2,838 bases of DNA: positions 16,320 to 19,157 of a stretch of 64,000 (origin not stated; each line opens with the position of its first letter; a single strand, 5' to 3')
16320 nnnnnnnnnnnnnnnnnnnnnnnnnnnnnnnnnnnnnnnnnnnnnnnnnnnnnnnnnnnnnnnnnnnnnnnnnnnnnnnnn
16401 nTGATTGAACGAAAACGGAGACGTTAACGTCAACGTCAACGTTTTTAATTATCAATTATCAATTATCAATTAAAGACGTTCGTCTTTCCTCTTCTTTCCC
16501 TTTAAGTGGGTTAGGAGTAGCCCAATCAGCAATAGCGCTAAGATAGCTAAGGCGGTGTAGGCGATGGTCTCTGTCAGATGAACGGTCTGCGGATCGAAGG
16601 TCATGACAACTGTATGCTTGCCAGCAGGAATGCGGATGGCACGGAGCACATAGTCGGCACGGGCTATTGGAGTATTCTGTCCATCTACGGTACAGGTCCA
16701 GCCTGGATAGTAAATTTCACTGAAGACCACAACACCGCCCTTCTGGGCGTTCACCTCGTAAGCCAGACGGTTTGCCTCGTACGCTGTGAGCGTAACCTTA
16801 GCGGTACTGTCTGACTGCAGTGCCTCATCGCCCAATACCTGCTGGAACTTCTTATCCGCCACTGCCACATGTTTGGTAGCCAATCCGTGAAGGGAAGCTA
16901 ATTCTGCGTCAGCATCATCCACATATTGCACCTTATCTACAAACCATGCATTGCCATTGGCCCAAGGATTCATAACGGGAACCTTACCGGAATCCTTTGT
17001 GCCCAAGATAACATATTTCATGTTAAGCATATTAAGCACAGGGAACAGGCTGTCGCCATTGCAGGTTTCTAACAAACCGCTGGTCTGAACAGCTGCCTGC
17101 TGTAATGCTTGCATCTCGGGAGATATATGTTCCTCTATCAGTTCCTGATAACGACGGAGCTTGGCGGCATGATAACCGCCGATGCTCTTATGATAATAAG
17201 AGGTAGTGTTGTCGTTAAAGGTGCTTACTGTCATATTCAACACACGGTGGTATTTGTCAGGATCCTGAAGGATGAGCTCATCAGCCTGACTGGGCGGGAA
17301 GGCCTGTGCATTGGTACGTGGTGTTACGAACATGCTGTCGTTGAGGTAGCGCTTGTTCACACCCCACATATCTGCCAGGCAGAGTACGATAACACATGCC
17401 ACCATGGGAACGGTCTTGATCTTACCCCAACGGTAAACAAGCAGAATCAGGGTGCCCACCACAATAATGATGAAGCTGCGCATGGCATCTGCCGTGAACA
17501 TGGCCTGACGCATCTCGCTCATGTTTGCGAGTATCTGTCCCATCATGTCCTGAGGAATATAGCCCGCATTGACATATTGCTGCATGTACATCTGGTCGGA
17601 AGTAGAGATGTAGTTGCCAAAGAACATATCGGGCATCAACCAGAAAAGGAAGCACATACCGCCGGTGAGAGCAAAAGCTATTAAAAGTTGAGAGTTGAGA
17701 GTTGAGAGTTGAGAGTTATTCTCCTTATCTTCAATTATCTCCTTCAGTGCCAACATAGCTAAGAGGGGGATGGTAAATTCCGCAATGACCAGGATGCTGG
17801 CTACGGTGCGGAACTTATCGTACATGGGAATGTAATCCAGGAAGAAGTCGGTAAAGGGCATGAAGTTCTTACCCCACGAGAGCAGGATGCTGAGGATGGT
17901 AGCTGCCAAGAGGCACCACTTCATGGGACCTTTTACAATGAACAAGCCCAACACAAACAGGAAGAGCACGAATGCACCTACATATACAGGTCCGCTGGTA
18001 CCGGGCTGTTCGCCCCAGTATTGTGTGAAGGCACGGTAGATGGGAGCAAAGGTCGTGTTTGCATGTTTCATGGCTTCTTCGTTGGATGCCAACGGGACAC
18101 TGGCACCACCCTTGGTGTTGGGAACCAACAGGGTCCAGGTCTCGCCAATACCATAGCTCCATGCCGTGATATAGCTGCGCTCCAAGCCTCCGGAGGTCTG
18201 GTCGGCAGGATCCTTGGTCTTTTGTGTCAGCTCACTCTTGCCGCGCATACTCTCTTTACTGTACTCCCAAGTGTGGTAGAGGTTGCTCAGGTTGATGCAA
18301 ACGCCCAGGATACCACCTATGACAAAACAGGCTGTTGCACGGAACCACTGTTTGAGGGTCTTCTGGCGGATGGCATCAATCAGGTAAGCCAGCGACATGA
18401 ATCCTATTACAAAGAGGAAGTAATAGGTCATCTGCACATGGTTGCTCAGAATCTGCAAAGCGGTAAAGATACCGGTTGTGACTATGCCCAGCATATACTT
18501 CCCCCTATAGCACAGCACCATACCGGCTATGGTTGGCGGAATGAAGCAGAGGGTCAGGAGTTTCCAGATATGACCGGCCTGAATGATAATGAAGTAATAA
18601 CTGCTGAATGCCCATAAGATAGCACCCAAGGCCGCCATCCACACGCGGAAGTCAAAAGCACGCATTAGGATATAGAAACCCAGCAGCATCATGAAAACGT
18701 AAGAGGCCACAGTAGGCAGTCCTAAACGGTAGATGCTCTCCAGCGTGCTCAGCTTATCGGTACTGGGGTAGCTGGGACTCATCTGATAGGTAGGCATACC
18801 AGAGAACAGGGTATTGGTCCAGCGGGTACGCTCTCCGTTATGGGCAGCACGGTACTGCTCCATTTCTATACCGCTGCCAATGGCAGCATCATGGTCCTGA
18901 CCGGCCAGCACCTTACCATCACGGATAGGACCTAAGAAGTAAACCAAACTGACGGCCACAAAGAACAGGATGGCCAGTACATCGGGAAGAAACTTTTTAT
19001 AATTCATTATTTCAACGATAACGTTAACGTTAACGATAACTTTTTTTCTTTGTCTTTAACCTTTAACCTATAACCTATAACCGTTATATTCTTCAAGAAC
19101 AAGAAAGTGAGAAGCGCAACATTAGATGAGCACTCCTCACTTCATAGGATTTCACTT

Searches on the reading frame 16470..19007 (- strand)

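Call 7: search_protein_families(library=pfam, proteins=[window:16470-19007:-])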
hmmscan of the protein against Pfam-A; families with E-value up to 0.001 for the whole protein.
window:16470-19007:- (845 aa): 1 family
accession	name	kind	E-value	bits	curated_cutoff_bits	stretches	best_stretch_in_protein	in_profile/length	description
PF09586.16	YfhO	-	1.2e-16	60.7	28.5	1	729-812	747-831/835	Bacterial membrane protein YfhO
